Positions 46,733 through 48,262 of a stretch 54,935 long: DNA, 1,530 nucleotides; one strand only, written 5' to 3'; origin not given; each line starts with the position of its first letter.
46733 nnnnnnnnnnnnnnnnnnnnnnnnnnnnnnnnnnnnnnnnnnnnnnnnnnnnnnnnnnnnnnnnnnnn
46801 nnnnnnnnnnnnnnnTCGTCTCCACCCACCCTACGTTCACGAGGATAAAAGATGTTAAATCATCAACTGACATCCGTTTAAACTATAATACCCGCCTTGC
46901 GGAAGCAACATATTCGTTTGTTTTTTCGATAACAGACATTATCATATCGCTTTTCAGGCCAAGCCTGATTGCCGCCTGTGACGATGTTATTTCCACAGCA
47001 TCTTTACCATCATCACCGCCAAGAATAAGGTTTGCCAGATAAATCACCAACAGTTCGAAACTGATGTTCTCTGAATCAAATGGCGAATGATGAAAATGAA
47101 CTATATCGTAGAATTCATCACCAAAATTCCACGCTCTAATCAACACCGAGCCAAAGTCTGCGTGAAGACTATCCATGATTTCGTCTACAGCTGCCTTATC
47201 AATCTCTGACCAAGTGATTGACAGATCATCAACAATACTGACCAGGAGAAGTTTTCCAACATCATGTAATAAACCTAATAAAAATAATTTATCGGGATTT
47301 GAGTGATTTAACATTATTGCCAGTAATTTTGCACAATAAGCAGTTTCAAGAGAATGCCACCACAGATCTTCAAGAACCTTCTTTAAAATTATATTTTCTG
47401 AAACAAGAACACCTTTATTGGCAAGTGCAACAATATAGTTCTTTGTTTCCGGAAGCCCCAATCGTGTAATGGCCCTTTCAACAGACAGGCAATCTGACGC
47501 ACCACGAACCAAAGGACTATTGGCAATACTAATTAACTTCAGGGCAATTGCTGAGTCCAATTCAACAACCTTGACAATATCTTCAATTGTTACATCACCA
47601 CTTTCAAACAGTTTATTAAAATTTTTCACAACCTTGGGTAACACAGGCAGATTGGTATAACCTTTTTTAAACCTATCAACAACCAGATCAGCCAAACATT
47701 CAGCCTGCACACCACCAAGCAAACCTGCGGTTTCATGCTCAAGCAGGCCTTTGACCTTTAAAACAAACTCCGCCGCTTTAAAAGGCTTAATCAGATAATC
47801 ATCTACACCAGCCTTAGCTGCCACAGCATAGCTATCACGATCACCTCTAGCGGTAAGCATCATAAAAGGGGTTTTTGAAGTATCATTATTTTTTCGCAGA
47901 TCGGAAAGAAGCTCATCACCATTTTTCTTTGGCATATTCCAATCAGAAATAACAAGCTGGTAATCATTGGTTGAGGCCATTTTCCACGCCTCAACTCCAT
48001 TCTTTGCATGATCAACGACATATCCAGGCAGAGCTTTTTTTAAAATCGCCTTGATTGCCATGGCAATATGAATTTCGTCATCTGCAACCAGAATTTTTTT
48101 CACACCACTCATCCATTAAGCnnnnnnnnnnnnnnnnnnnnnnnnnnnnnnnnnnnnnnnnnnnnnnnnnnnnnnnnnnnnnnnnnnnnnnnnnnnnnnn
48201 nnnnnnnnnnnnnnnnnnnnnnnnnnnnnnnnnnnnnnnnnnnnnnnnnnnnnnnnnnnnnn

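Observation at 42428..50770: AT-rich eight-gene signalling cassette with no DNA-binding output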

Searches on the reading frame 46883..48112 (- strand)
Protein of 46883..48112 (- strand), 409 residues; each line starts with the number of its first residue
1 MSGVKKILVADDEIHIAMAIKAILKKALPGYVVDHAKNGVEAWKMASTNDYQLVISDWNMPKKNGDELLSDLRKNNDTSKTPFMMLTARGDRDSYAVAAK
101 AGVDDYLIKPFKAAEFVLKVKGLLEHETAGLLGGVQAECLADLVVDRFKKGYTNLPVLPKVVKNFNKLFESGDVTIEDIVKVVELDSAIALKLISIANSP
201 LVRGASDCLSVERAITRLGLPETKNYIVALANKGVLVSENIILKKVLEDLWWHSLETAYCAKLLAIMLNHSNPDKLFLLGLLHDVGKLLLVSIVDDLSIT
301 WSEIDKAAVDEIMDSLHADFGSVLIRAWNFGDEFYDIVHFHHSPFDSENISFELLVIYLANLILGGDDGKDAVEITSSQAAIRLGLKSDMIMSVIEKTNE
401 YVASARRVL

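Call 4: search_protein_families(library=pfam, proteins=[window:46883-48112:-], max_evalue=0.01)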
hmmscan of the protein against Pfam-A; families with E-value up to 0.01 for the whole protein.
window:46883-48112:- (409 aa): 4 families
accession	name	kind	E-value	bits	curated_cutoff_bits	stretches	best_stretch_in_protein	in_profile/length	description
PF08668.18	HDOD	-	3.2e-40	138.2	22.9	1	155-344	1-196/196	HDOD domain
PF00072.30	Response_reg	-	8.6e-25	87.5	30.2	1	7-120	1-110/111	Response regulator receiver domain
PF01966.28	HD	-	1.3e-08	35.6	22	1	253-360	4-110/116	HD domain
PF24722.1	DUF7674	-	0.0085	16.6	27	0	134-183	28-74/111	Domain of unknown function (DUF7674)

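Call 5: search_protein_families(library=ncbifam, proteins=[window:46883-48112:-], max_evalue=0.01)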
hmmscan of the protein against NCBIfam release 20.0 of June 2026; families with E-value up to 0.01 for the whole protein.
window:46883-48112:- (409 aa): 92 families (the best 25 are shown)
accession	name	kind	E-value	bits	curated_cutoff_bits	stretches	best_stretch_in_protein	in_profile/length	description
NF041734.1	resp_reg_RppA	equivalog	1.8e-25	89.6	250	1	6-124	2-118/229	two-component system response regulator RppA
TIGR02154.1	PhoB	equivalog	1.1e-21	77.2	296.2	1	5-126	3-122/226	phosphate regulon transcriptional regulator PhoB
TIGR01387.1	cztR_silR_copR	subfamily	3.5e-21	75.9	279.2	1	7-129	1-119/218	heavy metal response regulator transcription factor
NF007901.0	PRK10610.1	equivalog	1.6e-20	73.5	189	1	6-125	7-125/129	chemotaxis response regulator CheY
NF000402.1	vanR-B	exception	1.8e-20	73.3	480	1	6-129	4-122/219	vancomycin resistance response regulator transcription factor VanR-B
NF007346.1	PRK09836.1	equivalog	5.5e-20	72.1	420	1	6-148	2-138/227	copper/silver response regulator transcription factor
NF053854.1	RespRegPhoBBctds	equivalog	1.7e-18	66.8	270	1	7-127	1-118/225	two-component system response regulator PhoB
NF040689.1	MtrAB_MtrA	equivalog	5.6e-18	65.1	300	1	7-129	1-118/219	MtrAB system response regulator MtrA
NF007928.2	PRK10643.1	equivalog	1.2e-17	64.3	330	1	6-126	2-118/216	two-component system response regulator PmrA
NF007005.1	PRK09468.1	equivalog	2.6e-17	63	331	1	5-134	4-129/237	osmolarity response regulator transcription factor OmpR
NF012227.0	AdeR_RR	equivalog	4.8e-17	62.2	340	1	5-125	12-127/239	efflux system response regulator transcription factor AdeR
NF051850.1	RespRegRprY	equivalog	1.1e-16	60.9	370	1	4-125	4-121/234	response regulator transcription factor RprY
NF012023.0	PRK15479.1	equivalog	2.8e-16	59.7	337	1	7-135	3-126/224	transcriptional regulator TctD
NF045944.1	ResRegRpaBCyano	equivalog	3e-16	59.5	330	1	8-125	1-113/229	response regulator transcription factor RpaB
NF040534.1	resp_reg_YycF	equivalog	3.4e-16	59.2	340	1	5-126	1-117/231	response regulator YycF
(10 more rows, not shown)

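Call 17: find_homologous_proteins(query=window:46883-48112:-)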
Query window:46883-48112:- (409 aa): 240 proteins with E <= 0.001 among 8000 candidates; the best 120 are listed.
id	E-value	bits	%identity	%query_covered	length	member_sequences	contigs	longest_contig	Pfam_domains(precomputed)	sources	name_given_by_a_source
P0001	2.0e-263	891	100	100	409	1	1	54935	PF08668.19,PF01966.29,PF00072.31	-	-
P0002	1.7e-183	628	69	100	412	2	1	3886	PF08668.19,PF01966.29,PF00072.31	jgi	-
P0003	2.0e-180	618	68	100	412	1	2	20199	PF08668.19,PF01966.29,PF00072.31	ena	-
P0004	1.3e-174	599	66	100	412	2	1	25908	PF08668.19,PF01966.29,PF00072.31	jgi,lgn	-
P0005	1.2e-159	550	61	100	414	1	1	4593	PF08668.19,PF01966.29,PF00072.31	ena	-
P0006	5.0e-153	528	58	100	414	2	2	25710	PF08668.19,PF01966.29,PF00072.31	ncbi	-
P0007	1.7e-149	516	57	99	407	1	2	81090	PF08668.19,PF01966.29,PF00072.31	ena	-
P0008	2.9e-148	512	56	100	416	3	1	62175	PF08668.19,PF01966.29,PF00072.31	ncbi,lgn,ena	-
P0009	1.6e-144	500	54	100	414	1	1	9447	PF08668.19,PF01966.29,PF00072.31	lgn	-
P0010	1.4e-143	497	55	100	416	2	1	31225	PF08668.19,PF01966.29,PF00072.31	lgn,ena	-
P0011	3.6e-128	446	51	100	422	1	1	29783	PF08668.19,PF01966.29,PF00072.31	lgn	-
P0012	9.3e-126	438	51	99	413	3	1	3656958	PF08668.19,PF01966.29,PF00072.31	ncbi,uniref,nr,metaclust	ncbi:hypothetical protein Tel_14835 [Candidatus Tenderia electrophaga]|uniref:Two-component system r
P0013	3.3e-116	407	48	100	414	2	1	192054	PF08668.19,PF01966.29,PF00072.31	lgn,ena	-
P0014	3.4e-105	370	63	69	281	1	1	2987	PF08668.19,PF00072.31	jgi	-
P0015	2.5e-74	269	38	97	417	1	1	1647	PF08668.19,PF01966.29,PF00072.31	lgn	-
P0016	5.1e-73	264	37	99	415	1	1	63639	PF08668.19,PF01966.29,PF00072.31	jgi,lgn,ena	-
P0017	6.5e-73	264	37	98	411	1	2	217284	PF08668.19,PF01966.29,PF00072.31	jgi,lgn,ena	-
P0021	3.8e-69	252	37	98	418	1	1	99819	PF08668.19,PF01966.29,PF00072.31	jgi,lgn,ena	-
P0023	3.2e-65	239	35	99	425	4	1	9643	PF08668.19,PF01966.29,PF00072.31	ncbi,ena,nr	ncbi:MAG: hypothetical protein H6R18_2793 [Proteobacteria bacterium]|nr:hypothetical protein [Pseudo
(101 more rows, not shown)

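Call 18: find_encoding_contigs(protein=P0017, flank=9000, max_places=2)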
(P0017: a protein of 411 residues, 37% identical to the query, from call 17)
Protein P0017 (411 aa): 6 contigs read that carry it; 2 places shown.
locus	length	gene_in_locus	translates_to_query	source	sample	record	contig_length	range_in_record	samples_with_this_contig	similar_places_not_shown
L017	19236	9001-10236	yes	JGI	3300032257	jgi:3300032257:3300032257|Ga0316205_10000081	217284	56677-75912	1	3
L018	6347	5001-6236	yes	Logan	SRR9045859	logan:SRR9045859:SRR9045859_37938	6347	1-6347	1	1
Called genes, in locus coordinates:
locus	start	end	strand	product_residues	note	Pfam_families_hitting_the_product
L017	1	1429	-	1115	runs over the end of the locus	PF03924:CHASE, PF01590:GAF, PF00989:PAS, PF13188:PAS_8 (faint), PF08448:PAS_4, PF13426:PAS_9, PF00990:GGDEF, PF00563:EAL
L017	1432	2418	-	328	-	PF04392:ABC_sub_bind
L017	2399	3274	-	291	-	PF06028:DUF915 (weak), PF00561:Abhydrolase_1 (weak)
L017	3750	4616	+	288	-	PF10563:CA_like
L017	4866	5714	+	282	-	PF12974:Phosphonate-bd, PF09084:NMT1 (weak)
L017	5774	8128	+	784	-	PF00989:PAS, PF08447:PAS_3, PF08448:PAS_4 (faint), PF13426:PAS_9, PF00512:HisKA, PF00072:Response_reg, PF02518:HATPase_c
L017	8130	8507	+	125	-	PF00072:Response_reg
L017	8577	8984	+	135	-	PF00072:Response_reg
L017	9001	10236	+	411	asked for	PF00072:Response_reg, PF08668:HDOD, PF01966:HD (weak)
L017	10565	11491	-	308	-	PF02481:DNA_processg_A, PF18306:LDcluster4 (weak)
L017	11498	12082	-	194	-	PF00156:Pribosyltran (weak)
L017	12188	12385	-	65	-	-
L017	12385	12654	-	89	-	-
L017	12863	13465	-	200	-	PF06763:Minor_tail_Z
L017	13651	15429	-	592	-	PF04586:Peptidase_S78 (weak), PF05065:Phage_capsid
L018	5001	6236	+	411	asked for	PF00072:Response_reg, PF08668:HDOD, PF01966:HD (weak)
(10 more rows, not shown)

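Call 19: find_encoding_contigs(protein=P0013, flank=10000, max_places=2)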
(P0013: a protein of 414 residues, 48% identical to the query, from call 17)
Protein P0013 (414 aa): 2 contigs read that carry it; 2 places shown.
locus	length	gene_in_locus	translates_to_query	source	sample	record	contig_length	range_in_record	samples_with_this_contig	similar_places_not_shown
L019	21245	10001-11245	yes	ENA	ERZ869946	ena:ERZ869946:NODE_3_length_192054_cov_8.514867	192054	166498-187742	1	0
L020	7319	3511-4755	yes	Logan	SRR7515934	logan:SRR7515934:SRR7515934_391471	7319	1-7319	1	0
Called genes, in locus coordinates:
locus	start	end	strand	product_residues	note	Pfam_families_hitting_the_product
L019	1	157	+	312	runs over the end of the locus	PF21687:T2SSK_1st, PF03934:T2SSK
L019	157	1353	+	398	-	PF05134:T2SSL, PF12693:GspL_C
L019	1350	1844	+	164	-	PF04612:T2SSM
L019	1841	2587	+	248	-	PF01203:T2SSN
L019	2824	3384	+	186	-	PF04290:DctQ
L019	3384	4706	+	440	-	PF06808:DctM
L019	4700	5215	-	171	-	PF03748:FliL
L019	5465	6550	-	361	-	PF03480:DctP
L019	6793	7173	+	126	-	PF00072:Response_reg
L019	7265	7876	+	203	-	PF00300:His_Phos_1 (weak)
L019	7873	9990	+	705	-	PF08447:PAS_3 (weak), PF00512:HisKA, PF02518:HATPase_c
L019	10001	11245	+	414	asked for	PF00072:Response_reg, PF08668:HDOD, PF01966:HD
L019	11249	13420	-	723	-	PF00580:UvrD-helicase, PF13245:AAA_19, PF13604:AAA_30 (faint), PF13361:UvrD_C, PF13538:UvrD_C_2 (weak), PF21196:PcrA_UvrD_tudor (weak)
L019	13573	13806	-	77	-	-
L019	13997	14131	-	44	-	-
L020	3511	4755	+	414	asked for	PF00072:Response_reg, PF08668:HDOD, PF01966:HD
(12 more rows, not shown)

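Call 24: find_related_loci(query=A1, collection=genome_contigs, flank=10000)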
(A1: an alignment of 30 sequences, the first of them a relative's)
Query A1 (409 aa) in genome_contigs; peptide patterns used: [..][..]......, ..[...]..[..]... (x = any residue, [..] = any of these).
600 stretches matched a pattern (row limit reached: there are more); 439 encode a relative of the query (tblastn E <= 1e-3); the best 80 are kept; 80 distinct loci.
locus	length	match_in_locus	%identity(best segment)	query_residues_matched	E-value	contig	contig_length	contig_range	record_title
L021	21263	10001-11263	33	6-409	2e-64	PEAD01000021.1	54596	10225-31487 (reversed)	MAG: Nitrospirae bacterium MYbin3 scaffold95, whole genome shotgun sequence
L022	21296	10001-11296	31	3-409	1e-56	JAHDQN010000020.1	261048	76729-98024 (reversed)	MAG: Deltaproteobacteria bacterium isolate SM3-B3m k141_11754, whole genome shotgun sequence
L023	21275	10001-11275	34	2-409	2e-65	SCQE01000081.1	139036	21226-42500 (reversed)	MAG: Nitrospirae bacterium isolate DP16D_bin.35 DP16D_bin.35-95893, whole genome shotgun sequence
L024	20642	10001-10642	29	154-363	2e-28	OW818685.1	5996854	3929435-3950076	metagenome genome assembly, chromosome: 1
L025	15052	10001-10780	30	136-387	5e-28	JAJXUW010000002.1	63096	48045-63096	MAG: Deltaproteobacteria bacterium isolate BP5.bin119 NODE_670_length_63096_cov_3.194064, whole genome shotgun sequence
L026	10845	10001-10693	30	135-362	9e-28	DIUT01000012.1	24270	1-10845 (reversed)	MAG TPA_asm: Geobacter sp. UBA6151 UBA6151_contig_57696, whole genome shotgun sequence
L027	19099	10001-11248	56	1-409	9e-157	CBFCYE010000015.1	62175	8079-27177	MAG TPA_asm: uncultured Gammaproteobacteria bacterium isolate SRR26215679_binner12_Refined_162 genome assembly, contig:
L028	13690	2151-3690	30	5-357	2e-27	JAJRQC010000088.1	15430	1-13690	MAG: Deltaproteobacteria bacterium isolate Dive100_bin10.32 k141_442244, whole genome shotgun sequence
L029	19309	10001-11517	27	5-386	1e-26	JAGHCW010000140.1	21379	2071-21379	MAG: bacterium isolate AUK292 PB_MBMC_246_c_000000000092, whole genome shotgun sequence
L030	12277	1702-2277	30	154-342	3e-26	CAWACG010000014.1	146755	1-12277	MAG: uncultured Acidobacteriaceae bacterium isolate MFD09286.bin.2.187 genome assembly, contig: contig_47005, whole geno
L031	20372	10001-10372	45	1-124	7e-26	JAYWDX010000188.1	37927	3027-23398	MAG: Candidatus Tenderia sp. isolate GL96_UP_concoct_44 GL96_UP_concoct_44_187, whole genome shotgun sequence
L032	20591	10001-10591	31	145-343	3e-25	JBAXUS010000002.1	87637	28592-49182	MAG: Planctomycetota bacterium isolate ELA667 MAG667_2, whole genome shotgun sequence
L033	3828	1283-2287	27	5-344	3e-25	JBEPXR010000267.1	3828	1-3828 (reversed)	MAG: Desulfobia sp. isolate 02_S197.semibin_refined.044 NODE_21872_length_3828_cov_1.648203:0-3828, whole genome shotgun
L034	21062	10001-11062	25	4-361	3e-25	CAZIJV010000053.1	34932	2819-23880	MAG TPA_asm: uncultured Syntrophobacter sp. isolate SRP239243_co1_430 genome assembly, contig: NODE_1621_length_34932_co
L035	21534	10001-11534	27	5-363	7e-25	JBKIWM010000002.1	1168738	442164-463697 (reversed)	Thermodesulfobacteriota bacterium B35 contig_2, whole genome shotgun sequence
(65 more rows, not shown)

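Call 34: search_solved_structures(query=window:46886-48112:-, max_evalue=0.001)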
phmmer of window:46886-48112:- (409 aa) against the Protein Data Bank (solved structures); distinct sequences matched with E-value up to 0.001: 229 (the best 60 are shown).
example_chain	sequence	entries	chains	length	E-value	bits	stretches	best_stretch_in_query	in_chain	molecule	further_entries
3fft_A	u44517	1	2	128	4.9e-19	71.8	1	6-124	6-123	Chemotaxis protein cheY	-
3h1g_A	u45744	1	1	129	3e-18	69.3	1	3-114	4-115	Chemotaxis protein cheY homolog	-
1jbe_A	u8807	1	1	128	5.6e-18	68.4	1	6-124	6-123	Chemotaxis protein CheY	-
3fgz_A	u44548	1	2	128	6.4e-18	68.2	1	6-124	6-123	Chemotaxis protein cheY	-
3gwg_A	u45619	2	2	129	1.1e-17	67.4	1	3-114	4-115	Chemotaxis protein cheY homolog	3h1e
3ffx_A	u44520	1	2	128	1.7e-17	66.8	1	6-124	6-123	Chemotaxis protein cheY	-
3i7a_A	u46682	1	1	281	1.9e-17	66.6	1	146-352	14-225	Putative metal-dependent phosphohydrolase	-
1ab6_A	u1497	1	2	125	2.4e-17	66.3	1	6-124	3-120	CHEMOTAXIS PROTEIN CHEY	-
1djm_A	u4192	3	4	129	2.8e-17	66.1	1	6-124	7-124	CHEMOTAXIS PROTEIN Y | Chemotaxis protein cheY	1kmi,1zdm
1a0o_A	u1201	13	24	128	2.8e-17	66.1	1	6-124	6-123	CHEY | CHEMOTAXIS CHEY PROTEIN | CHEMOTAXIS PROTEIN CHEY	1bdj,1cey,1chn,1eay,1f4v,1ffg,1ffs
1d4z_A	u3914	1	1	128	2.8e-17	66.1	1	6-124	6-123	CHEMOTAXIS PROTEIN CHEY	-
1cye_A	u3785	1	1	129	2.8e-17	66.1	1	6-124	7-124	CHEY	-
3rvl_A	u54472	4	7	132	3e-17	66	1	6-124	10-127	Chemotaxis protein CheY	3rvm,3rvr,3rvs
1ab5_A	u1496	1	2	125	3.5e-17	65.7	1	6-124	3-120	CHEY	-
1udr_A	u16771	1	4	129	3.9e-17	65.6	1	6-124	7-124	CHEY PROTEIN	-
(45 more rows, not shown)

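Call 42: find_encoding_contigs(protein=P0021, flank=10000, max_places=1)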
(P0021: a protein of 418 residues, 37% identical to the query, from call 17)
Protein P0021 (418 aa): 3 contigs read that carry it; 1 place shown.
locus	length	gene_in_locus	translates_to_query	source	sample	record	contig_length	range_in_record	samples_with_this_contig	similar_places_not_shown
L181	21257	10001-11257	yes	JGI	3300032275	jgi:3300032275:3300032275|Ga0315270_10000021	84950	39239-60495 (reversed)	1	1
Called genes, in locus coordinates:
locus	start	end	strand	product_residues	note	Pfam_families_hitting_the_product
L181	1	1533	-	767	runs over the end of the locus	PF13491:FtsK_4TM, PF17854:FtsK_alpha, PF01580:FtsK_SpoIIIE, PF09397:FtsK_gamma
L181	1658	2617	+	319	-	PF00890:FAD_binding_2 (faint), PF07992:Pyr_redox_2, PF13738:Pyr_redox_3, PF00070:Pyr_redox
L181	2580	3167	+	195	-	PF01713:Smr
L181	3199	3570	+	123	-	PF00892:EamA (weak), PF00893:Multi_Drug_Res (weak)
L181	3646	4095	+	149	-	PF00578:AhpC-TSA, PF08534:Redoxin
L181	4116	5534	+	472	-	PF13638:PIN_4, PF02562:PhoH, PF13604:AAA_30 (weak), PF13401:AAA_22 (faint)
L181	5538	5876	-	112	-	-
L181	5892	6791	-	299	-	PF00126:HTH_1, PF03466:LysR_substrate, PF12727:PBP_like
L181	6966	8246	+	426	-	PF07690:MFS_1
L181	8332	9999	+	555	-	PF00989:PAS, PF08448:PAS_4 (weak), PF13426:PAS_9, PF08447:PAS_3, PF00512:HisKA, PF02518:HATPase_c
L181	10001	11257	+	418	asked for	PF00072:Response_reg, PF08668:HDOD, PF01966:HD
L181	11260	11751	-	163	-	PF04536:TPM_phosphatase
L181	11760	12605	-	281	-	PF04536:TPM_phosphatase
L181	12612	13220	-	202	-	PF04011:LemA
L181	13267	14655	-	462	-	PF01797:Y1_Tnp, PF03167:UDG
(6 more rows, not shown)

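Call 43: find_encoding_contigs(protein=P0016, flank=10000, max_places=1)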
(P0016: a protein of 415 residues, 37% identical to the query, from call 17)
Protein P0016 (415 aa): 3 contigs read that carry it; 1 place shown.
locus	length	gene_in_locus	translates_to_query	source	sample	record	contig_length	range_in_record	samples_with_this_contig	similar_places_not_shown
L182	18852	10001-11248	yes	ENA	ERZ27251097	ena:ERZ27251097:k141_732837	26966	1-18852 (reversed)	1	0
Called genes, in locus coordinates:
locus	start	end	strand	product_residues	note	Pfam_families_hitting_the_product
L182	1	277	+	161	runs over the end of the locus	PF00583:Acetyltransf_1, PF13673:Acetyltransf_10, PF13508:Acetyltransf_7, PF08445:FR47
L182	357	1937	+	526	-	PF00009:GTP_EFTU, PF22042:EF-G_D2, PF03144:GTP_EFTU_D2, PF16658:RF3_C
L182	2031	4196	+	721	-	PF01553:Acyltransferase, PF00501:AMP-binding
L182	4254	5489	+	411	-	PF07690:MFS_1, PF11700:ATG22, PF07690:MFS_1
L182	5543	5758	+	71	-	PF11174:DUF2970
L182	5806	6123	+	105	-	-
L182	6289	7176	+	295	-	PF12974:Phosphonate-bd, PF09084:NMT1 (weak)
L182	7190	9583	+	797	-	PF00989:PAS (weak), PF08448:PAS_4, PF13426:PAS_9, PF08447:PAS_3, PF00512:HisKA, PF00072:Response_reg, PF02518:HATPase_c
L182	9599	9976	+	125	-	PF23198:PDE8A_N (weak), PF00072:Response_reg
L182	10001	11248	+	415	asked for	PF00072:Response_reg, PF08668:HDOD, PF01966:HD (weak)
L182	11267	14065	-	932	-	PF00133:tRNA-synt_1, PF09334:tRNA-synt_1g (weak), PF13603:tRNA-synt_1_2, PF08264:Anticodon_1, PF10458:Val_tRNA-synt_C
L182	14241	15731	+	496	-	PF13231:PMT_2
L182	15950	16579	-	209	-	-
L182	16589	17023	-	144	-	PF04364:DNA_pol3_chi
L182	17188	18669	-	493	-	PF02789:Peptidase_M17_N, PF00883:Peptidase_M17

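Call 44: find_encoding_contigs(protein=P0023, flank=10000, max_places=1)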
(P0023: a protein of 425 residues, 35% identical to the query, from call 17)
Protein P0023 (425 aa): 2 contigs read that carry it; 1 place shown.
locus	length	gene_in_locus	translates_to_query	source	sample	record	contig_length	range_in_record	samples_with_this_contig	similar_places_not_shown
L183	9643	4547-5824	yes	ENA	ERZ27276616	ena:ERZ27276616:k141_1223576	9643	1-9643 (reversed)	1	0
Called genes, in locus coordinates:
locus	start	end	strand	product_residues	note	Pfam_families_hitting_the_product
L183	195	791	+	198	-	-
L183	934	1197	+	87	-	-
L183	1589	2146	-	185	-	PF09361:Phasin_2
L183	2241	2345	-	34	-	-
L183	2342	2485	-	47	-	-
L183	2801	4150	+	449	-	PF00989:PAS, PF13426:PAS_9 (weak), PF08447:PAS_3 (weak), PF00512:HisKA, PF02518:HATPase_c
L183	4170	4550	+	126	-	PF00072:Response_reg, PF23198:PDE8A_N (weak)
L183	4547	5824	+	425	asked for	PF00072:Response_reg, PF08668:HDOD, PF01966:HD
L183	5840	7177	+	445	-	PF11871:DUF3391, PF13487:HD_5, PF01966:HD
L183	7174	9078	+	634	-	PF13426:PAS_9 (faint), PF12860:PAS_7, PF00512:HisKA, PF02518:HATPase_c, PF00072:Response_reg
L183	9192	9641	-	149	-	?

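Call 61: predict_structure(alignment_id=A1)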
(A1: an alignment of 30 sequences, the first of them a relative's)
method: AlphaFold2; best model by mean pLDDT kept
length: 409 residues; sequences in the alignment: 30
mean_pLDDT: 86.7   pTM: 0.64
mean pLDDT of the five models: 86.7, 84.9, 84.2, 80.7, 80.7
residues with pLDDT >= 90: 212; 70-90: 161; 50-70: 21; < 50: 15
segments of 3 or more residues with pLDDT < 50: 128-137, 367-369
pLDDT, mean of each block of 10 residues (from residue 1): 81 93 92 95 94 94 91 90 86 67 84 86 67 46 85 79 84 86 91 91 86 91 88 85 91 95 96 92 93 88 84 91 90 92 90 96 68 81 94 93 88
secondary structure, 60 per line:
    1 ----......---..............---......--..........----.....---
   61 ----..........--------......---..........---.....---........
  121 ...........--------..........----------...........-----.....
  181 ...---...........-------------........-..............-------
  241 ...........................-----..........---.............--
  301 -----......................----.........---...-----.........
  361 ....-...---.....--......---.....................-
elements in order: E5-10 H14-27 E31-36 H39-48 E53-57 H65-74 E83-88 H92-101 E105-109 H113-131 H140-149 H160-170 H176-183 H187-197 H211-218 H220-233 H241-267 H273-282 H286-298 H306-327 H332-340 H352-364 H372-376 H379-384 H388-408

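Call 64: fold_search(model_id=the predicted structure, library=pdb)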
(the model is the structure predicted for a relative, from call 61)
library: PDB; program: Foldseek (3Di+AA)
matches with E <= 10: 1210; with E <= 0.001: 407
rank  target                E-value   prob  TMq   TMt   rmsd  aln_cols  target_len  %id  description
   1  3i7a                  4.0e-09  1.00  0.46  0.65   6.5       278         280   20  Crystal structure of Putative metal-dependent phosphohydrolase (YP_926882.1) from Shewanella amazonensis SB2B at 2.06 A  (released 2009-07-21)
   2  3hc1                  1.9e-08  1.00  0.51  0.68   5.4       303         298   20  Crystal structure of HDOD domain protein with unknown function (NP_953345.1) from GEOBACTER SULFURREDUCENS at 1.90 A res (released 2009-06-02)
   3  9qzk_A                2.0e-08  1.00  0.49  0.44  14.5       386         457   19  SadB of Pseudomonas aeruginosa (released 2025-05-28)
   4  3m1t                  2.3e-07  1.00  0.47  0.68   6.4       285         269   19  Crystal structure of Putative phosphohydrolase (YP_929327.1) from Shewanella amazonensis SB2B at 1.62 A resolution (released 2010-03-31)
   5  3mem                  6.0e-07  1.00  0.48  0.44   7.4       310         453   20  Crystal structure of a Putative signal transduction protein (Maqu_0641) from MARINOBACTER AQUAEOLEI VT8 at 2.25 A resolu (released 2010-05-19)
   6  3p3q_B                1.8e-06  1.00  0.31  0.45  12.8       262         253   21  Crystal Structure of MmoQ Response regulator from Methylococcus capsulatus str. Bath at the resolution 2.4A, Northeast (released 2010-11-10)
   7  1mih_A                2.0e-06  1.00  0.29  0.88   2.5       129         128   33  A ROLE FOR CHEY GLU 89 IN CHEZ-MEDIATED DEPHOSPHORYLATION OF THE E. COLI CHEMOTAXIS RESPONSE REGULATOR CHEY (released 2003-04-08)
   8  1vlz_B                2.1e-06  1.00  0.29  0.88   1.8       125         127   34  UNCOUPLED PHOSPHORYLATION AND ACTIVATION IN BACTERIAL CHEMOTAXIS: THE 2.1 ANGSTROM STRUCTURE OF A THREONINE TO ISOLEUC (released 1995-07-10)
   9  3rvj_A                2.1e-06  1.00  0.29  0.86   1.7       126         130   34  Structure of the CheY-BeF3 Complex with substitutions at 59 and 89: N59D and E89Q (released 2012-05-09)
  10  3rvp_A                2.3e-06  1.00  0.29  0.86   1.8       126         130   34  Structure of the CheY-BeF3 Complex with substitutions at 59 and 89: N59D and E89K (released 2012-05-09)
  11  1u8t_B                2.4e-06  1.00  0.29  0.89   2.4       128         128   33  Crystal structure of CheY D13K Y106W alone and in complex with a FliM peptide (released 2004-10-05)
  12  4hnr                  2.4e-06  1.00  0.27  0.87   2.2       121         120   31  High resolution structure of Chemotaxis response regulator CheY4 of Vibrio cholerae (released 2013-10-02)
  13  4h60                  2.6e-06  1.00  0.28  0.89   1.8       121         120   29  High resolution structure of Vibrio cholerae chemotaxis protein CheY4 crystallized in low pH (4.0) condition (released 2013-08-07)
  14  1u8t_A                2.6e-06  1.00  0.28  0.88   2.4       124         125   33  Crystal structure of CheY D13K Y106W alone and in complex with a FliM peptide (released 2004-10-05)
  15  8wiw_4                2.6e-06  1.00  0.29  0.88   2.8       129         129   32  Cryo-EM structure of the flagellar C ring in the CW state (released 2024-09-04)
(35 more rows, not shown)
